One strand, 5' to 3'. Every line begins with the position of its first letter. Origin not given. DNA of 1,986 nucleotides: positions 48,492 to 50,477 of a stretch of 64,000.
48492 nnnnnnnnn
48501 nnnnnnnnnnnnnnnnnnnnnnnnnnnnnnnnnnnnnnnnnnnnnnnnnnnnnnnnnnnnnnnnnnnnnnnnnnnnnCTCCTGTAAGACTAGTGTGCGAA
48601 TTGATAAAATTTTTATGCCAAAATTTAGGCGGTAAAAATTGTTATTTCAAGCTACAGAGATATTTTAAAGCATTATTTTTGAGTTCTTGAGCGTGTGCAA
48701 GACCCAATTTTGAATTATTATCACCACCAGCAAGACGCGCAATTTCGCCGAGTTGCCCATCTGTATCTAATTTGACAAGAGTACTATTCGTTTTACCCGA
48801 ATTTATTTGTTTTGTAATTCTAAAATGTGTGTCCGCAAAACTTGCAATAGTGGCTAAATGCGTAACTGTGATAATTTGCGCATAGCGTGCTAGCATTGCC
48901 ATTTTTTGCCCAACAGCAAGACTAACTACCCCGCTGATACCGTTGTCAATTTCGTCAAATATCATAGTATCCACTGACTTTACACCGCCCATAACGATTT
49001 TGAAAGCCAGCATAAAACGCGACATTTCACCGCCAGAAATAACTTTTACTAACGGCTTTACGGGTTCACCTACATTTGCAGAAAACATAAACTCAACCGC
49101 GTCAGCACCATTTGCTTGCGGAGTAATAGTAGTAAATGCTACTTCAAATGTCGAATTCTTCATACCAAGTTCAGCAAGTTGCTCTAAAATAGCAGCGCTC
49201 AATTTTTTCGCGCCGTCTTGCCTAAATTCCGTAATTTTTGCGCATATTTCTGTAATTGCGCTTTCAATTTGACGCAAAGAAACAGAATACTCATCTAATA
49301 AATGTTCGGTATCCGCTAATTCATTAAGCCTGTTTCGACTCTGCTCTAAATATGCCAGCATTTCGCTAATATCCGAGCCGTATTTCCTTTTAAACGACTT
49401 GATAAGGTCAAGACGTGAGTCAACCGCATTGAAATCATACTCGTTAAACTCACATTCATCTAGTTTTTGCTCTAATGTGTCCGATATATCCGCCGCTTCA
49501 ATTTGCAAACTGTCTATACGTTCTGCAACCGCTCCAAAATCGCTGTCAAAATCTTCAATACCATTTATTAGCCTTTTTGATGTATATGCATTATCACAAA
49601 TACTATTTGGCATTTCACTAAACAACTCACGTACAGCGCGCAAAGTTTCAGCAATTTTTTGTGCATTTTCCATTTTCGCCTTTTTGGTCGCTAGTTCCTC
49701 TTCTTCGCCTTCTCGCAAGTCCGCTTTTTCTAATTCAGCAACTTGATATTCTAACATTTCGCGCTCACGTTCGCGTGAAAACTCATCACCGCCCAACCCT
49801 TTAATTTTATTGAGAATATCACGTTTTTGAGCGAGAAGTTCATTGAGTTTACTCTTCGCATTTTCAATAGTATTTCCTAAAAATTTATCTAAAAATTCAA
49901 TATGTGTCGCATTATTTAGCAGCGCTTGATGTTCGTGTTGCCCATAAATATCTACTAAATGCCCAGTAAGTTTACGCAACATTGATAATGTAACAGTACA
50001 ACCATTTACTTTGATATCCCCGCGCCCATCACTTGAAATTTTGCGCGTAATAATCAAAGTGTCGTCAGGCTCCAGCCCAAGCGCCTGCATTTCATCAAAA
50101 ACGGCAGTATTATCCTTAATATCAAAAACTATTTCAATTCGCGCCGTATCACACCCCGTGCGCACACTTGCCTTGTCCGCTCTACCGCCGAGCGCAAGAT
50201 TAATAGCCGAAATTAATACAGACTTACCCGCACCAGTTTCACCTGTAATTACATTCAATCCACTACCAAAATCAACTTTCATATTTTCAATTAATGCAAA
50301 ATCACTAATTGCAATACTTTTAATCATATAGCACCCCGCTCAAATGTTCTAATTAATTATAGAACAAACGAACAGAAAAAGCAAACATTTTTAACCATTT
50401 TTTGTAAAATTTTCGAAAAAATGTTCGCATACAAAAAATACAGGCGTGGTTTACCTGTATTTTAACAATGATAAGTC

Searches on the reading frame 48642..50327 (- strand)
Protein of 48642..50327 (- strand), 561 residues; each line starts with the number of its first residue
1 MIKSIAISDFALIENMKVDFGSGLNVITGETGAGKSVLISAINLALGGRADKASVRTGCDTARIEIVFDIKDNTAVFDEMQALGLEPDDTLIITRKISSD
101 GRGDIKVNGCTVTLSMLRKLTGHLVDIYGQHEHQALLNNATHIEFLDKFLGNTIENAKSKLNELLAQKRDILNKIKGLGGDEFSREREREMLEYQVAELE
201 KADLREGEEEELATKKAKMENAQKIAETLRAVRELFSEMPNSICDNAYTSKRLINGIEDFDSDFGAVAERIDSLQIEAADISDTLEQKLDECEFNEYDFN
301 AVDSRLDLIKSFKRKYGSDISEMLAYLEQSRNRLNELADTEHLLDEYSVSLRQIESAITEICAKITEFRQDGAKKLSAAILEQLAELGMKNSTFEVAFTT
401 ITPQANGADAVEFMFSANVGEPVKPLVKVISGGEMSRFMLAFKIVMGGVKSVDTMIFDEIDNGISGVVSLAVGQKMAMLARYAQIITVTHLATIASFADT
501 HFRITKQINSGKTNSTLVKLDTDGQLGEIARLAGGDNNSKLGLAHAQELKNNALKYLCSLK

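Call 13: search_protein_families(library=pfam, proteins=[window:48642-50327:-], max_evalue=0.00001)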
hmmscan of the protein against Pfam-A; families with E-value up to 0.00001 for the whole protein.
window:48642-50327:- (561 aa): 3 families
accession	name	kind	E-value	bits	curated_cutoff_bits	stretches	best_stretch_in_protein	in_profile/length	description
PF02463.25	SMC_N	-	1.8e-16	60.7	40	1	1-508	1-215/220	RecF/RecN/SMC N terminal domain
PF13476.12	AAA_23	-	2.9e-15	57.9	27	1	5-233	2-190/201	AAA domain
PF13175.12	AAA_15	-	6.8e-08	33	32.1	1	1-374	1-266/374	AAA ATPase domain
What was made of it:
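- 48642..50327 (-): recN. SMC_N/AAA_23 (call 13).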
